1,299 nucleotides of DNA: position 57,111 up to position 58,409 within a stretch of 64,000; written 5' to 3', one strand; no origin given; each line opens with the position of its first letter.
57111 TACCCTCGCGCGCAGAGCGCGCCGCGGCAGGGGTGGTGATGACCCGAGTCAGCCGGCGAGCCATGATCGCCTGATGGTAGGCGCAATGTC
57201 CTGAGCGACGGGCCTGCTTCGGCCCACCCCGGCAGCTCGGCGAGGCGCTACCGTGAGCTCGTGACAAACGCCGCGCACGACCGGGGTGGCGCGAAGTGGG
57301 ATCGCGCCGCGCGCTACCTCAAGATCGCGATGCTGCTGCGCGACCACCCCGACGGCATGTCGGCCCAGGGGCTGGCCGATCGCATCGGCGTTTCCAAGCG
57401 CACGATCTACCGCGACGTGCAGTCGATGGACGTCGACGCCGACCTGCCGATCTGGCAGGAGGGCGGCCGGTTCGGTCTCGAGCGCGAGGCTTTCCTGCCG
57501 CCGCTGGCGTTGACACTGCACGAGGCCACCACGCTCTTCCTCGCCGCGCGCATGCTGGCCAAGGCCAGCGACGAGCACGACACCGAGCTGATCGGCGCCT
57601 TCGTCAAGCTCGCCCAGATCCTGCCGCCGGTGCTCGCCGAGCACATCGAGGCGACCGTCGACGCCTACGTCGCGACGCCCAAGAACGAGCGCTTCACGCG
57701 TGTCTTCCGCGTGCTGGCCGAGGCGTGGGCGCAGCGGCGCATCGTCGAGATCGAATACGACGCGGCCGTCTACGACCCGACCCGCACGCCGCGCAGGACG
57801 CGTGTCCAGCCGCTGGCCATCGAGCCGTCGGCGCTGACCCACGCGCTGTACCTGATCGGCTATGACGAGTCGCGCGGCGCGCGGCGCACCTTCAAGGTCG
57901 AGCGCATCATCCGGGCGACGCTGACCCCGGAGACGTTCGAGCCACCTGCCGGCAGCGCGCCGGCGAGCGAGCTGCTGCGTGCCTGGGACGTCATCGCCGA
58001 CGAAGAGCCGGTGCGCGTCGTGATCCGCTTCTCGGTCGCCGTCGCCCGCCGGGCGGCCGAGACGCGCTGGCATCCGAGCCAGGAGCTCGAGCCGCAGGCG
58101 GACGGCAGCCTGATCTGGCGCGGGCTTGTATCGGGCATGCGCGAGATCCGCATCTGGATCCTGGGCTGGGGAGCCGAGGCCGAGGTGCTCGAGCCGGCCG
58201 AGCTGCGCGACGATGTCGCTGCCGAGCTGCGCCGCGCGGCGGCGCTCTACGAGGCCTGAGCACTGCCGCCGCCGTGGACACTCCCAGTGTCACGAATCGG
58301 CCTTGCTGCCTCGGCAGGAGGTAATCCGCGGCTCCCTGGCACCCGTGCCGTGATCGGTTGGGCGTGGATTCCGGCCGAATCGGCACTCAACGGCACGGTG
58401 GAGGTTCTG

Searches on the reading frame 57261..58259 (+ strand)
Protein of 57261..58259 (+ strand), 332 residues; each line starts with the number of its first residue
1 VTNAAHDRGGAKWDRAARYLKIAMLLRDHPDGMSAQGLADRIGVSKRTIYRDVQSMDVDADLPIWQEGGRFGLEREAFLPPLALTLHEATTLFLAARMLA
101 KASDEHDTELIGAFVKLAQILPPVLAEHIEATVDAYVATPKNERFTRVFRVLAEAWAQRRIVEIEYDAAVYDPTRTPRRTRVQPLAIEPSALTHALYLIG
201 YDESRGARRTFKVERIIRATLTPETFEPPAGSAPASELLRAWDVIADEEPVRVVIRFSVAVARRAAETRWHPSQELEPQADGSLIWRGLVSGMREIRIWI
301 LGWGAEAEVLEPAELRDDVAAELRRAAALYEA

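Call 62: search_protein_families(library=pfam, proteins=[window:57261-58259:+], max_evalue=0.001)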
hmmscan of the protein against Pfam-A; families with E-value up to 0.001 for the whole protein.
window:57261-58259:+ (332 aa): 5 families
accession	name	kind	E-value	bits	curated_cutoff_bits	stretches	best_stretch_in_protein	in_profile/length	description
PF25583.1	WCX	-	2.2e-19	70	23.9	1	249-327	1-76/76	WCX domain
PF13280.12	WYL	-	2.1e-10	40.9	21.8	1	148-220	2-69/70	WYL domain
PF08279.18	HTH_11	-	9.2e-08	32.3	25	1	21-56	4-39/55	HTH domain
PF19187.6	HTH_PafC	-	3e-05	24.3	32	0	17-112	4-107/115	PafC helix-turn-helix domain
PF13384.12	HTH_23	-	0.00049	20.3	24.6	0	22-51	10-36/50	Homeodomain-like domain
